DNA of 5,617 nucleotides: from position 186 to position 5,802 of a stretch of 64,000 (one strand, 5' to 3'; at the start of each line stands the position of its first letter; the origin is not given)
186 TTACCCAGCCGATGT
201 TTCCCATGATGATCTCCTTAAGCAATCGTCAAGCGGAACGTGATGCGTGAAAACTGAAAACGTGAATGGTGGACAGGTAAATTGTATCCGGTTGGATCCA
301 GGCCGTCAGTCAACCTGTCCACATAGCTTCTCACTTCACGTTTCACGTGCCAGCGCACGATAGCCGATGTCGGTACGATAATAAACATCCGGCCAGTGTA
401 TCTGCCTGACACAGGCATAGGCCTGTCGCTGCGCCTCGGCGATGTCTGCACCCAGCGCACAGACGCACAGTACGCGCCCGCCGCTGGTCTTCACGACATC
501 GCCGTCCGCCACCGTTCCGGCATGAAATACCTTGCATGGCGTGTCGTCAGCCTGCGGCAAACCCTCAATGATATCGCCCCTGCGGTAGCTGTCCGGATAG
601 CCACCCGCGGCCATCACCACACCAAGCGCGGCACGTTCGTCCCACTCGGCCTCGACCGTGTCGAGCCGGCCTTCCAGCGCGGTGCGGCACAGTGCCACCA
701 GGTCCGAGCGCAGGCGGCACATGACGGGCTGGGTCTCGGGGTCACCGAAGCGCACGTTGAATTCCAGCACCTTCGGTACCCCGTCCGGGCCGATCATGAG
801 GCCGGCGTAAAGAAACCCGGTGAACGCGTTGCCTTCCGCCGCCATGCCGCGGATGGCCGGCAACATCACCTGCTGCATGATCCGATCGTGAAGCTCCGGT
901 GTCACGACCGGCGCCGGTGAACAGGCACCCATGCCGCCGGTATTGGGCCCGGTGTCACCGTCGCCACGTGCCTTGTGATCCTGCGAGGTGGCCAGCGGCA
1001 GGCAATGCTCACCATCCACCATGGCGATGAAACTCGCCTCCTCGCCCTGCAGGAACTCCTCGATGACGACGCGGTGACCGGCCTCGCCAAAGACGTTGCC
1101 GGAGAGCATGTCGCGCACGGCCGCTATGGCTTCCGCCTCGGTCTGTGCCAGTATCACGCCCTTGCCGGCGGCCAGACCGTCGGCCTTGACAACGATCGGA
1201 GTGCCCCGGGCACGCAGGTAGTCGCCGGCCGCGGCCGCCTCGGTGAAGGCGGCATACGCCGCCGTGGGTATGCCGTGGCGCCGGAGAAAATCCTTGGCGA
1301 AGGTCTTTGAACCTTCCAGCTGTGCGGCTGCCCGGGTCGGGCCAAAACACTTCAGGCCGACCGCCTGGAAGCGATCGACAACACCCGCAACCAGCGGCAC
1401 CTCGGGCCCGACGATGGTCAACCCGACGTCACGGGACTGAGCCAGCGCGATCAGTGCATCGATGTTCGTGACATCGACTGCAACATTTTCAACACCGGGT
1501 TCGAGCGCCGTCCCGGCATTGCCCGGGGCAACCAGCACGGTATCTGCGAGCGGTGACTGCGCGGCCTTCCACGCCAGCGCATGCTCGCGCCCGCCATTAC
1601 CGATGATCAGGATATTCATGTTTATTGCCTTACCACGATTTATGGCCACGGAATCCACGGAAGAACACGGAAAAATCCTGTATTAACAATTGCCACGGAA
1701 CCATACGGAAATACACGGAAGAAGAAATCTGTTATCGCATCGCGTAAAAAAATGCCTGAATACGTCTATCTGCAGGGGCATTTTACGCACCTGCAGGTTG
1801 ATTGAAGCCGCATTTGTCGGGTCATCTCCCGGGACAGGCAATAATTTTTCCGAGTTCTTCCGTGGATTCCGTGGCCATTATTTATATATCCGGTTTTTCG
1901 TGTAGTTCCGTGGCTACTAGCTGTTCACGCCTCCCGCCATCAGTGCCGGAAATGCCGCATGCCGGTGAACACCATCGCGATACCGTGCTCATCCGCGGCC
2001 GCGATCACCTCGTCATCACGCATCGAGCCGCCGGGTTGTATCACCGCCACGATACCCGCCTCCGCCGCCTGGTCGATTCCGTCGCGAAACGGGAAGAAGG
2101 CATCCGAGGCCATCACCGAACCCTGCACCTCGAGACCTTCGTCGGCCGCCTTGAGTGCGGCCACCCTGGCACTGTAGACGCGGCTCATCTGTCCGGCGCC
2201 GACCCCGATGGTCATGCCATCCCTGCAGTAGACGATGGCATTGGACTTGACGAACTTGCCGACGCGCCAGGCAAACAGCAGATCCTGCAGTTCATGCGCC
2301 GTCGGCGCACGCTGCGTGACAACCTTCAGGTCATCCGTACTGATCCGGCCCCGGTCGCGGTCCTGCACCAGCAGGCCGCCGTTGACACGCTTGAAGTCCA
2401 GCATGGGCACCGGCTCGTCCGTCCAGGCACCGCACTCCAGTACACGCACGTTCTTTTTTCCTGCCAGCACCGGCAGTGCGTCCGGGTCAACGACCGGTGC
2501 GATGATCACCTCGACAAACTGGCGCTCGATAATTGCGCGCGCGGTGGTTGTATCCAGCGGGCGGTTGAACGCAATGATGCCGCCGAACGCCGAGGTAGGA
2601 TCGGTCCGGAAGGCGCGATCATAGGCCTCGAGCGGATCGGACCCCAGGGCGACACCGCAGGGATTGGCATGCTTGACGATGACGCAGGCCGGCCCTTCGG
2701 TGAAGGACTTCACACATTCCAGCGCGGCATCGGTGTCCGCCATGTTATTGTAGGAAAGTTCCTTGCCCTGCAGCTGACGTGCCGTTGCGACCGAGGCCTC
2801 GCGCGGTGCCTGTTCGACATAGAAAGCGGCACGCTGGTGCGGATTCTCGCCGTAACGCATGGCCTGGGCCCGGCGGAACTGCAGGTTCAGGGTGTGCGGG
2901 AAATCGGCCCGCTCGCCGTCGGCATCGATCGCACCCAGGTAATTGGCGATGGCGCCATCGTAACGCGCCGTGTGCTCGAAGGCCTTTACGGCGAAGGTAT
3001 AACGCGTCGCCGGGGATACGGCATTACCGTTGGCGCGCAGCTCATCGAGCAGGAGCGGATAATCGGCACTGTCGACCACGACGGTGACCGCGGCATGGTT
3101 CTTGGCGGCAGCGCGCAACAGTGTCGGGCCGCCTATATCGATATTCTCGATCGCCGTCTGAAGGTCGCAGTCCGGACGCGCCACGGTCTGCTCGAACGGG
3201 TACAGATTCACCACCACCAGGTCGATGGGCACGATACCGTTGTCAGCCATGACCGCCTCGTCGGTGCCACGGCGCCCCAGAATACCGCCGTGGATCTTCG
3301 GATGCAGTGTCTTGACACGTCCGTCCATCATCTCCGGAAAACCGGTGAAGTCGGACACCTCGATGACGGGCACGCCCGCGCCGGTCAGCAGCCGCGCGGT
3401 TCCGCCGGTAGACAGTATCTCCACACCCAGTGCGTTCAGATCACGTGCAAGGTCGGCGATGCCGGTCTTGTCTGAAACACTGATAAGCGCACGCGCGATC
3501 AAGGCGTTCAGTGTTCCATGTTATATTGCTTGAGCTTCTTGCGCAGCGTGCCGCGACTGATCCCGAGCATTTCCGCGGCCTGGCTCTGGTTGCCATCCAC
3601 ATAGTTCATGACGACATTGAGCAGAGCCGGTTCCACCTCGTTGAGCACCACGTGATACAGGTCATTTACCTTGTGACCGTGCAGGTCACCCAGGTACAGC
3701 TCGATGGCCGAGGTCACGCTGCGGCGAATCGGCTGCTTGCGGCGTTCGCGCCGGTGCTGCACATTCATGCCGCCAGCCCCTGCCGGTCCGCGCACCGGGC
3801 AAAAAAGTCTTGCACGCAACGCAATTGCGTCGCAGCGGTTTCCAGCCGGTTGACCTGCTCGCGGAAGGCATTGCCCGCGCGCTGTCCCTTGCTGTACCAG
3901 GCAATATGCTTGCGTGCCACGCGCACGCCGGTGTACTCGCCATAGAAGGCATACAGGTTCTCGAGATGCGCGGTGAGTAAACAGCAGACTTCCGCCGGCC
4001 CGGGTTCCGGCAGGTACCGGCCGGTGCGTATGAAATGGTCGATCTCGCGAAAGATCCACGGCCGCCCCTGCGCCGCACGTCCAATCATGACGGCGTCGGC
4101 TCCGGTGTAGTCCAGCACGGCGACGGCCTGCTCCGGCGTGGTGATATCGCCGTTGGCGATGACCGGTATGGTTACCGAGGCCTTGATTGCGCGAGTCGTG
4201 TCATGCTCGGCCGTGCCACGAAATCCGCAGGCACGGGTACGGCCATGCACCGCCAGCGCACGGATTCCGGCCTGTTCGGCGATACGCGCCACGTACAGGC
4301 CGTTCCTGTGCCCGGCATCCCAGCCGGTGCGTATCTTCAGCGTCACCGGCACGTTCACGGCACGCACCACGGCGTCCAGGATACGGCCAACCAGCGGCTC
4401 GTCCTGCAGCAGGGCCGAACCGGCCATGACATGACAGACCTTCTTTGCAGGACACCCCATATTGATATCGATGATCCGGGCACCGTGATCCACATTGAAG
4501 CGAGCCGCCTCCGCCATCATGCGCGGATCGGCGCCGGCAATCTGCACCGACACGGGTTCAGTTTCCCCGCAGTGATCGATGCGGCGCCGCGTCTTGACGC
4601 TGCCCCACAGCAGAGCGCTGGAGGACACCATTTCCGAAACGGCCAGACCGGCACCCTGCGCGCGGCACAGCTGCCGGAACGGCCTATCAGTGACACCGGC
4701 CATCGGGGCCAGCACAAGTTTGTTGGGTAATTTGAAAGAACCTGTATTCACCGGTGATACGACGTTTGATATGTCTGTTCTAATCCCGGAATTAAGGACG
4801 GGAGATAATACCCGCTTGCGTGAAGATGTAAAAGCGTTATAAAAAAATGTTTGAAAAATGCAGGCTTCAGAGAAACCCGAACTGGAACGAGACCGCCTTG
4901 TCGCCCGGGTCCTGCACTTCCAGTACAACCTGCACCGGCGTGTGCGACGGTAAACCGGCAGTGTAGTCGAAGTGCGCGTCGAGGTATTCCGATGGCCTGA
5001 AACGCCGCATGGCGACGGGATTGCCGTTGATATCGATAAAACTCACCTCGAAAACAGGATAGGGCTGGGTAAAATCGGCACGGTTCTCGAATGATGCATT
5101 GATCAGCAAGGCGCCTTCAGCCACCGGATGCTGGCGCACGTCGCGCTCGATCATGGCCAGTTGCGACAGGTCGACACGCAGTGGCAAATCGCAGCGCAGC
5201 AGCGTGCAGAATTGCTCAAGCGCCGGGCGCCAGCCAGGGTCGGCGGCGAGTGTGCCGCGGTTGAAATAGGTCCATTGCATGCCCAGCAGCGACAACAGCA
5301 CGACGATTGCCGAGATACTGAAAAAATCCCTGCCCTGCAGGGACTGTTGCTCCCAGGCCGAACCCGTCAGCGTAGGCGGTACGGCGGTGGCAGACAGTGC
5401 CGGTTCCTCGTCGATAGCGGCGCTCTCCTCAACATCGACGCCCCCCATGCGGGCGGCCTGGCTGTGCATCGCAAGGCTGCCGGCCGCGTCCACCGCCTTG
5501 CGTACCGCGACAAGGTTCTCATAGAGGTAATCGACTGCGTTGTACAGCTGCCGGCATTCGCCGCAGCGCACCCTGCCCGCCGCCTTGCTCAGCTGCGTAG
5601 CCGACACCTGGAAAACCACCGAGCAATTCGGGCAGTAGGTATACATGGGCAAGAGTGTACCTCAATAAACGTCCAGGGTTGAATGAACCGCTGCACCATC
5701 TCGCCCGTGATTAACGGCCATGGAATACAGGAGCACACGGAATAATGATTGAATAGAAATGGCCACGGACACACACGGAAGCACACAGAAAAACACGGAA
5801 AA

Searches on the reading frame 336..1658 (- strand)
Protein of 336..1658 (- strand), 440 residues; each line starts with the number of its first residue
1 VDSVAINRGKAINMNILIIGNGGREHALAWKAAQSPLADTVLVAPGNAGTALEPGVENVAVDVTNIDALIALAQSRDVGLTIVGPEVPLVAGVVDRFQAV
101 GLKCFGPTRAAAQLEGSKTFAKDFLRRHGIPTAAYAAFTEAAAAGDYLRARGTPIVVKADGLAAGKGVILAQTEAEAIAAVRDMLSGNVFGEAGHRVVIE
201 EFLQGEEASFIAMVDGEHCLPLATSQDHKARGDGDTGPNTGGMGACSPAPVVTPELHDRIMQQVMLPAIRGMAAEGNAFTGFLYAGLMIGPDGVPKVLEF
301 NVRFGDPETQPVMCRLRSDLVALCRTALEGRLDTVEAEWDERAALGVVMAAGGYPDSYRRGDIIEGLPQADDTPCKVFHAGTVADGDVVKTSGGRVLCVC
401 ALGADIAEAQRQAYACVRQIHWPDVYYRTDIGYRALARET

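Call 29: search_protein_families(library=ncbifam, alignment_id=A2, max_evalue=0.00001)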
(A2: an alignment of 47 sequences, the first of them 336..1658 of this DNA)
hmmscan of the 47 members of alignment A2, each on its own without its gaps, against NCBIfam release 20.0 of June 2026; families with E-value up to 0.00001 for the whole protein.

A. member 1, window:336-1658:- (440 aa): 9 families
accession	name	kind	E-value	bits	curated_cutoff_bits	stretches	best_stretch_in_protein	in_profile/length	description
TIGR00877.1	purD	equivalog_domain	2.5e-173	576.8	288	1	14-436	1-424/425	phosphoribosylamine--glycine ligase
NF004679.0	PRK06019.1-5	equivalog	2.5e-07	29.8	326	1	13-213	2-191/376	5-(carboxyamino)imidazole ribonucleotide synthase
TIGR01205.1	D_ala_D_alaTIGR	subfamily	1.2e-06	27.8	245.65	1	97-227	86-214/318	D-alanine--D-alanine ligase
NF009404.0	PRK12767.1-3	equivalog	1.4e-06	27.5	316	1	62-212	54-212/344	carbamoyl phosphate synthase-like protein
NF002563.0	PRK02186.1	subfamily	1.7e-06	26.6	625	1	118-279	108-254/890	argininosuccinate lyase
TIGR02068.2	cya_phycin_syn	equivalog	3e-06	25.5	850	1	111-216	207-306/862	cyanophycin synthetase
NF004680.0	PRK06019.1-6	equivalog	5.8e-06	25.3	327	1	55-190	58-190/405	5-(carboxyamino)imidazole ribonucleotide synthase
NF006406.0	PRK08654.1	equivalog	5.8e-06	25.1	739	0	94-204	92-204/499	acetyl-CoA carboxylase biotin carboxylase subunit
NF002378.0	PRK01372.1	subfamily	6e-06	25.2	243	1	98-224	81-198/305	D-alanine--D-alanine ligase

B. families by the number of members that match (of 47 scanned): 136 families (the first 25 are shown)
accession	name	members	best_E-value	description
TIGR02521.1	type_IV_pilW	9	6e-58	type IV pilus biogenesis/stability protein PilW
TIGR02917.1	PEP_TPR_lipo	9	2.9e-53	XrtA/PEP-CTERM system TPR-repeat protein PrsT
NF040959.1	MamA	9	6.3e-51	magnetosome protein MamA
NF033920.0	C39_PA2778_fam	9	1.6e-34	PA2778 family cysteine peptidase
NF052415.1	T3SS_chap_SctY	9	2.7e-18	type III secretion apparatus assembly chaperone SctY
TIGR02552.1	LcrH_SycD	8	1.4e-31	SycD/LcrH family type III secretion system chaperone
NF033758.1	gliding_GltE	8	4e-27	adventurous gliding motility TPR repeat lipoprotein GltE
NF033762.1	social_mot_Tgl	7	1.2e-39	social motility TPR repeat lipoprotein Tgl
TIGR03939.1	PGA_TPR_OMP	7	1e-20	poly-beta-1,6 N-acetyl-D-glucosamine export porin PgaA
NF008757.0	PRK11788.1-5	6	1.8e-19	lipopolysaccharide assembly protein LapB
TIGR00540.1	TPR_hemY_coli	6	3.1e-10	heme biosynthesis-associated TPR protein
NF008520.0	PRK11447.1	5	1.5e-15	cellulose synthase complex outer membrane protein BcsC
NF008391.2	PRK11189.1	4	4e-32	lipoprotein NlpI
NF002725.1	PRK02603.1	4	4.5e-22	photosystem I assembly protein Ycf3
TIGR02795.1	tol_pal_ybgF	4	3.1e-14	tol-pal system protein YbgF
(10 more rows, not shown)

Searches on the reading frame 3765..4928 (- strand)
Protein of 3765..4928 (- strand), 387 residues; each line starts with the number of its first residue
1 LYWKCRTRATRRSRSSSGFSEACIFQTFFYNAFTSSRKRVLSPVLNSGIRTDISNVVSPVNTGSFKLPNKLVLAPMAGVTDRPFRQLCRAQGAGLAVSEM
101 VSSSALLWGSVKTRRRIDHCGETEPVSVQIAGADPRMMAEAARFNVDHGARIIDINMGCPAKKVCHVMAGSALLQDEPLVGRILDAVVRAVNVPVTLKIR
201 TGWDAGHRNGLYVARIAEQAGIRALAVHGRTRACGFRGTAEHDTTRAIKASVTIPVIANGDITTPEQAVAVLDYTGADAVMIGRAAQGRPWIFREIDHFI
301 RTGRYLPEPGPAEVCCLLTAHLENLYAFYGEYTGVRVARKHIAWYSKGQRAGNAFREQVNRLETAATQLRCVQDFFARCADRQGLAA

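Call 89: search_protein_families(library=pfam, proteins=[window:3765-4928:-], max_evalue=0.001)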
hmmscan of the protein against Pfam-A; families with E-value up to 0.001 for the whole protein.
window:3765-4928:- (387 aa): 2 families
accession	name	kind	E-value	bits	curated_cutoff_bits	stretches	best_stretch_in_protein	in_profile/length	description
PF01207.24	Dus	-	3.4e-102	342.1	20.4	1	73-375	2-306/311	Dihydrouridine synthase (Dus)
PF03060.21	NMO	-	0.00034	20.6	28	1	213-284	148-223/331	Nitronate monooxygenase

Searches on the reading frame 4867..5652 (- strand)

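Call 89: search_protein_families(library=pfam, proteins=[window:4867-5652:-], max_evalue=0.001)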
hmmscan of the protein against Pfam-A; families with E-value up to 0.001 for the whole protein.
window:4867-5652:- (261 aa): 3 families
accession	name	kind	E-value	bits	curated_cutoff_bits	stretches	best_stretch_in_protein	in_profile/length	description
PF11906.13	DUF3426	-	2.6e-41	141.5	27.7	1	116-259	2-146/147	Protein of unknown function (DUF3426)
PF13717.11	Zn_ribbon_4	-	9.1e-09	35.5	30.3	1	3-36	1-34/36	zinc-ribbon domain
PF13719.11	Zn_ribbon_5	-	1.9e-07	31.2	29.3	1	3-39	1-37/37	zinc-ribbon domain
